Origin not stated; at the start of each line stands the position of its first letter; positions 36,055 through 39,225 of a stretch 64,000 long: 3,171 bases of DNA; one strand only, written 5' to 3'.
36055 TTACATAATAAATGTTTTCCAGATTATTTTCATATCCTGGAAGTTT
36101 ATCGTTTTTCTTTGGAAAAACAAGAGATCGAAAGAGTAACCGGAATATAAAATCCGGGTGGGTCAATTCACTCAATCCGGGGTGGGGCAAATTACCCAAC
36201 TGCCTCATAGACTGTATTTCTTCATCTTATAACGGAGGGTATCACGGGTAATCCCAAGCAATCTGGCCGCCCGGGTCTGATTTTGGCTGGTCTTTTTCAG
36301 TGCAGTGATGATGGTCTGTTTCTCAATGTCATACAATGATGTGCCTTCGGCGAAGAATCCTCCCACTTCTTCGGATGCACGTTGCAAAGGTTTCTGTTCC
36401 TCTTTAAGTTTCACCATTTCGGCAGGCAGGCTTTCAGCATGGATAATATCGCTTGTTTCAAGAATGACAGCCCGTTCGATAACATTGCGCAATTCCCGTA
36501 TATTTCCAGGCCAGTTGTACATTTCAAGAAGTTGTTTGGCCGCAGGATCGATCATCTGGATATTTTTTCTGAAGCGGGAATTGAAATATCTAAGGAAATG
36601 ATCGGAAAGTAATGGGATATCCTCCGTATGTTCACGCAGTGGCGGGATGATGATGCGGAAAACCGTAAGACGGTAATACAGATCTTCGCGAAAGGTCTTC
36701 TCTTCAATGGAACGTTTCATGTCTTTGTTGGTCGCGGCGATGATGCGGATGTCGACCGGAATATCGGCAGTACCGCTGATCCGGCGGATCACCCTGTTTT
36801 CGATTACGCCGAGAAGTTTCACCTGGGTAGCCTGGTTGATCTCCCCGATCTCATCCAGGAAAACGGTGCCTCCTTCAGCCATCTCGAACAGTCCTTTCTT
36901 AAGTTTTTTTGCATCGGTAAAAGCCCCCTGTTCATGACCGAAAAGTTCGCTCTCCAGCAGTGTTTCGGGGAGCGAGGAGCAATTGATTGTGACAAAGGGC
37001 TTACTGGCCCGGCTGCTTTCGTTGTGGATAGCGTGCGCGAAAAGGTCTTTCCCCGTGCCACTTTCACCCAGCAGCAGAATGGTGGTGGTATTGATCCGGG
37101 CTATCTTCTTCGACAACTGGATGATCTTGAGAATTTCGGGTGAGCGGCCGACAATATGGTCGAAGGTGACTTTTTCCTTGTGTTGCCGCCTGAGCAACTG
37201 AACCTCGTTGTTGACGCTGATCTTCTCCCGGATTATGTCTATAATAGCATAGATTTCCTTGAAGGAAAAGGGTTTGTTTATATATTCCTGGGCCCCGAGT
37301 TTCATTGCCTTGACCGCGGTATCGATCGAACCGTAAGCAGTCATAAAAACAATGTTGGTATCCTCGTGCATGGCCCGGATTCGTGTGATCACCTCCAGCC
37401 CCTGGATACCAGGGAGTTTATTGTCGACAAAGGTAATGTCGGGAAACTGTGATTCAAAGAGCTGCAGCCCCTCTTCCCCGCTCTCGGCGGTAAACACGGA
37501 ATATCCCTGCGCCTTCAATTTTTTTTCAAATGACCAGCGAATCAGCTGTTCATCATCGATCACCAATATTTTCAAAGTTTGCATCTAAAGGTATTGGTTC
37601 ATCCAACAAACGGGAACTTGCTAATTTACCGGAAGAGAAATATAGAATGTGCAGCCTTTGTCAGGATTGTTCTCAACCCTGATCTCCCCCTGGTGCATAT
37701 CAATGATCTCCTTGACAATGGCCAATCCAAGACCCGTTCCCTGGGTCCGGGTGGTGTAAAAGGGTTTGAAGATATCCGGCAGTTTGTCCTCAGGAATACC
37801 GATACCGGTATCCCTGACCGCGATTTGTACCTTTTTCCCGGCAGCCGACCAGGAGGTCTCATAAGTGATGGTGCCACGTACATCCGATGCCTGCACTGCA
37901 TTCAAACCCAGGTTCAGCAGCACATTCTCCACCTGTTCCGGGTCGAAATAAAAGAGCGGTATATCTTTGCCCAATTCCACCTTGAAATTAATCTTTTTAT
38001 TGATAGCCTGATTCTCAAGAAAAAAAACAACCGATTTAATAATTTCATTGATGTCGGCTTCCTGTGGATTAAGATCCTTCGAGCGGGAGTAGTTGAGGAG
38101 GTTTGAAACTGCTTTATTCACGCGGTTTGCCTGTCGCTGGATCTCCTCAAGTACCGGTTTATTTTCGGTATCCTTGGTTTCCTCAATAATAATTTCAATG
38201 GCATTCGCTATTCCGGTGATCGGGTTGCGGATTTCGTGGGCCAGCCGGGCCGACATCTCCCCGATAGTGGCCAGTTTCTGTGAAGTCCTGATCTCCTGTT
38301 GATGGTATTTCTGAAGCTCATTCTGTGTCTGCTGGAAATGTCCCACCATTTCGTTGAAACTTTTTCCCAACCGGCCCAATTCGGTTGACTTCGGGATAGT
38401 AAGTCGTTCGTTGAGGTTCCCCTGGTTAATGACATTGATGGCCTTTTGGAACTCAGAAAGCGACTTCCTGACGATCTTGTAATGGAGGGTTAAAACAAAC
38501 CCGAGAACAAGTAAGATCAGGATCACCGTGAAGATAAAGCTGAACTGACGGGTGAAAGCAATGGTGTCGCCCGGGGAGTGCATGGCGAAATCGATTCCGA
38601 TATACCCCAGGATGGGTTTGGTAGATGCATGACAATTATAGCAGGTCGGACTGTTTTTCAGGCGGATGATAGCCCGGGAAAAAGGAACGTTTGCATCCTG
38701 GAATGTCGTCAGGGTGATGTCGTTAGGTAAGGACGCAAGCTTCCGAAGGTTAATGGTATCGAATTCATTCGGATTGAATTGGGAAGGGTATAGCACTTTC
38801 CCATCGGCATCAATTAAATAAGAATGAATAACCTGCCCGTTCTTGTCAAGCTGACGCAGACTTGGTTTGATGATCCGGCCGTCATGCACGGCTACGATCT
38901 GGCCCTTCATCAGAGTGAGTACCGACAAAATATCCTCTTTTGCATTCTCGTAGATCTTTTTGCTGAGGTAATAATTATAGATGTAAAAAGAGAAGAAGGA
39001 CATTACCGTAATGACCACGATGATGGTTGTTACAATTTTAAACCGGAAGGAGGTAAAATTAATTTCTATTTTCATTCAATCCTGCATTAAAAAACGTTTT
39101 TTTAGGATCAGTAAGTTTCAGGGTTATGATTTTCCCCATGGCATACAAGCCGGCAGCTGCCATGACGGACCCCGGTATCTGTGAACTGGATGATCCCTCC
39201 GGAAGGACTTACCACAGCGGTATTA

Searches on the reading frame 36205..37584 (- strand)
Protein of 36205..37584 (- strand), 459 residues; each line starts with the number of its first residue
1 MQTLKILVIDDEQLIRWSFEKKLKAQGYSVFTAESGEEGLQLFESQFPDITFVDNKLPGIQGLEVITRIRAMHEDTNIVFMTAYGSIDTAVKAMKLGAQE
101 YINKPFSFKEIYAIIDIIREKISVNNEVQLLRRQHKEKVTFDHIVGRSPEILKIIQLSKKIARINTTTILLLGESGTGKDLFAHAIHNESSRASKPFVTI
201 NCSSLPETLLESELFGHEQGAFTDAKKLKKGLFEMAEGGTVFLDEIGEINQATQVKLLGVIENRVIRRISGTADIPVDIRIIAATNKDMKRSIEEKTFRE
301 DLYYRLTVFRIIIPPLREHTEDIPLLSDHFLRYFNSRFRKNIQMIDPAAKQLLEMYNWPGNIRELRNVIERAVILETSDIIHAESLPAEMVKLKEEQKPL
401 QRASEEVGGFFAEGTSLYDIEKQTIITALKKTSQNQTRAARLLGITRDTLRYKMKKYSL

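Call 46: search_protein_families(library=ncbifam, proteins=[window:36205-37584:-], max_evalue=0.01)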
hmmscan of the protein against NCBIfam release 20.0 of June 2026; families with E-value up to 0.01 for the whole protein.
window:36205-37584:- (459 aa): 128 families (the best 25 are shown)
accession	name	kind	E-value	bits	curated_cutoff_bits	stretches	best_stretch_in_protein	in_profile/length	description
NF008469.0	PRK11361.1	equivalog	2.8e-137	458.2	714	1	5-458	6-455/461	acetoacetate metabolism transcriptional regulator AtoC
TIGR01818.1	ntrC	equivalog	4.8e-119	398.2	558.6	1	6-456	1-462/463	nitrogen regulation protein NR(I)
TIGR02915.1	PEP_resp_reg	equivalog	2.5e-111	372.7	502.6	1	6-459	1-444/445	PEP-CTERM-box response regulator transcription factor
NF007689.0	PRK10365.1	equivalog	4.8e-109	365.1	760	1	3-454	5-439/441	sigma-54-dependent response regulator transcription factor ZraR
NF041552.1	TF_PrdR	equivalog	3.3e-108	362.5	795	1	112-457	235-576/577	sigma-54 dependent transcriptional regulator PrdR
TIGR01817.1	nifA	equivalog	4.8e-104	349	528.85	1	123-458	179-528/534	nif-specific transcriptional activator NifA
NF008176.1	PRK10923.1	equivalog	2e-102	343.2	620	1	1-457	1-466/469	nitrogen regulation protein NR(I)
NF011695.0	PRK15115.1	equivalog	1.6e-100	337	763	1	5-449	8-428/445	two-component system response regulator GlrR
NF051870.1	NAssimRespRegNtrX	equivalog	2.5e-98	329.9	600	1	5-456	3-449/452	nitrogen assimilation response regulator NtrX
NF041946.1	LuxO_transreg_Vib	equivalog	9.1e-96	321.4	800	1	21-457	14-460/463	quorum-sensing sigma-54 dependent transcriptional regulator LuxO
NF050807.1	TransRegFlbDCaul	equivalog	9e-95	318.2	750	1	26-458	23-439/454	sigma-54-dependent transcriptional regulator FlbD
NF038308.1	RNA_repair_RtcR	equivalog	1.1e-94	318.2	650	1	85-458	121-517/530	RNA repair transcriptional activator RtcR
NF049963.1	RespRegFlgRCampy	domain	4.2e-91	305.9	750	1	6-395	3-386/429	fla regulon two-component system response regulator FlgR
NF003451.0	PRK05022.1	equivalog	1.3e-89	301.3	476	1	129-456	177-507/512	nitric oxide reductase transcriptional regulator NorR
NF041906.1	V4R_TF_MobR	exception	3.6e-87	293.1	999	1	135-457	225-544/544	phenol degradation transcriptional regulator MobR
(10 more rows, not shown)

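Call 75: search_protein_families(library=pfam, proteins=[window:36205-37584:-], max_evalue=0.001)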
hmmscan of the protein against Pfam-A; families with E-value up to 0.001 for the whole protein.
window:36205-37584:- (459 aa): 11 families
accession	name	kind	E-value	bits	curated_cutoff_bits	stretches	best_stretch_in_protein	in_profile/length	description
PF00158.32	Sigma54_activat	-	2.5e-65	219.7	20.2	1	144-311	1-167/168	Sigma-54 interaction domain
PF00072.30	Response_reg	-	5.7e-29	101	30.2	1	6-115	1-110/111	Response regulator receiver domain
PF25601.1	AAA_lid_14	-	2.9e-28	97.9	27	1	317-400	1-84/87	AAA+ ATPase lid domain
PF14532.12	Sigma54_activ_2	-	1.2e-21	77.8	25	1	145-316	1-138/138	Sigma-54 interaction domain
PF02954.25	HTH_8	-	1e-14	54.4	22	1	418-457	3-42/42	Bacterial regulatory protein, Fis family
PF07728.20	AAA_5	-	1.1e-10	42.1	22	1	169-291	2-126/139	AAA domain (dynein-related subfamily)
PF00004.35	AAA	-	3.2e-08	34.5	21.2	1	169-296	1-117/131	ATPase family associated with various cellular activities (AAA)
PF07724.20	AAA_2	-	4.2e-07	30.6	27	1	167-298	4-136/166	AAA domain (Cdc48 subfamily)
PF00493.29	MCM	-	2.4e-06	27.3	23.3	1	160-302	51-188/224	MCM P-loop domain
PF01078.27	Mg_chelatase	-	1.9e-05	24.6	20.3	0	226-287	95-158/207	Magnesium chelatase, subunit ChlI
PF20030.5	bpMoxR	-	2.6e-05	23.8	27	1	150-286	19-145/205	MoxR domain in the MoxR-vWA-beta-propeller ternary systems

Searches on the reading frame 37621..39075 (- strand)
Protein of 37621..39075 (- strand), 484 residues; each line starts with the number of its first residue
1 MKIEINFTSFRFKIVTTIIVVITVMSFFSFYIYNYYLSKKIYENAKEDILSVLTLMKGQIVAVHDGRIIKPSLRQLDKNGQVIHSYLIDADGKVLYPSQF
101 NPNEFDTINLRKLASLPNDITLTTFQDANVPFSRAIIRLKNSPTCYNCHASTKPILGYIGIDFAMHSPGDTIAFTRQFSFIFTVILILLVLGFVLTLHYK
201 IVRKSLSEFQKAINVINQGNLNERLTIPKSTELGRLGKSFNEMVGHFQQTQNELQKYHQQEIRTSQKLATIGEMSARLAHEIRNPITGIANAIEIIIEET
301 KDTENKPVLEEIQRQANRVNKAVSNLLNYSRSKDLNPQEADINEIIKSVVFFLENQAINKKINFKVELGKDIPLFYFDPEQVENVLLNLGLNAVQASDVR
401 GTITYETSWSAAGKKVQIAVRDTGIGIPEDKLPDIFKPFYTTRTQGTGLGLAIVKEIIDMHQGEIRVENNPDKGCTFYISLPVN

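Call 46: search_protein_families(library=ncbifam, proteins=[window:37621-39075:-], max_evalue=0.01)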
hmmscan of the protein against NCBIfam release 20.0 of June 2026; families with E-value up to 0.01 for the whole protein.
window:37621-39075:- (484 aa): 92 families (the best 25 are shown)
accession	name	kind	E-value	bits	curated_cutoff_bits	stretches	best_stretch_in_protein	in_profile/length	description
NF008468.0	PRK11360.1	equivalog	1.3e-72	245.1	646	1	257-484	382-609/616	two-component system sensor histidine kinase AtoS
NF007688.0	PRK10364.1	equivalog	2.6e-58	197.9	479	1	248-484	217-452/460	two-component system sensor histidine kinase ZraS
NF010411.0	PRK13837.1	equivalog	1.5e-44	152.2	647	1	243-483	421-675/828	two-component system VirA-like sensor kinase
NF046044.1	PnpS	equivalog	1e-43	149.8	400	1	276-482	175-390/390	two-component system histidine kinase PnpS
NF033092.0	HK_WalK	equivalog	9.8e-43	146.6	725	2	275-483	376-594/594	cell wall metabolism sensor histidine kinase WalK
TIGR02956.1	TMAO_torS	equivalog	1.5e-39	135.8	676.5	2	276-483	469-682/967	TMAO reductase system sensor histidine kinase/response regulator TorS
NF006800.0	PRK09303.1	equivalog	4.6e-39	134.5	342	1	243-483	123-377/383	histidine kinase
NF040691.1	MtrAB_MtrB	equivalog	8.6e-39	133.9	450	1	163-483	174-492/507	MtrAB system histidine kinase MtrB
NF053867.1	SprKinKinDBac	equivalog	1.8e-38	132.2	775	1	262-483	277-497/500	sporulation kinase KinD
NF011874.0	PRK15347.1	equivalog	3.5e-38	131.2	852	1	177-484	298-615/921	two component system sensor kinase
NF008312.0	PRK11100.1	equivalog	3.2e-37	128.5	356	1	70-482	80-473/477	two-component system sensor histidine kinase CreC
NF038348.1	T2SS_HK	subfamily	3e-36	125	450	2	309-483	401-573/574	histidine kinase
NF041735.1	hist_kin_RppB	equivalog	9.1e-35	120.3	400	1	273-482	218-438/438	two-component system sensor histidine kinase RppB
NF047874.1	MASE3_PAS_HK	subfamily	1.4e-34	119.9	560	1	259-483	385-625/655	MASE3 domain-containing sensor histidine kinase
NF008318.0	PRK11107.1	equivalog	4.2e-34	117.8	890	2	273-483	295-518/920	two-component sensor histidine kinase BarA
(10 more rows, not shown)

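Call 75: search_protein_families(library=pfam, proteins=[window:37621-39075:-], max_evalue=0.001)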
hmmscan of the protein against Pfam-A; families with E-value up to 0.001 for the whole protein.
window:37621-39075:- (484 aa): 3 families
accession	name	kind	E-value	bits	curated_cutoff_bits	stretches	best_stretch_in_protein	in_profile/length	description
PF02518.31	HATPase_c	-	2.6e-27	95.9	26.4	1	378-483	2-109/111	Histidine kinase-, DNA gyrase B-, and HSP90-like ATPase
PF00512.31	HisKA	-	3.9e-14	52.9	26.9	1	272-332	3-63/66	His Kinase A (phospho-acceptor) domain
PF00672.30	HAMP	-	7.1e-08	33.1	25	1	203-246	7-50/53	HAMP domain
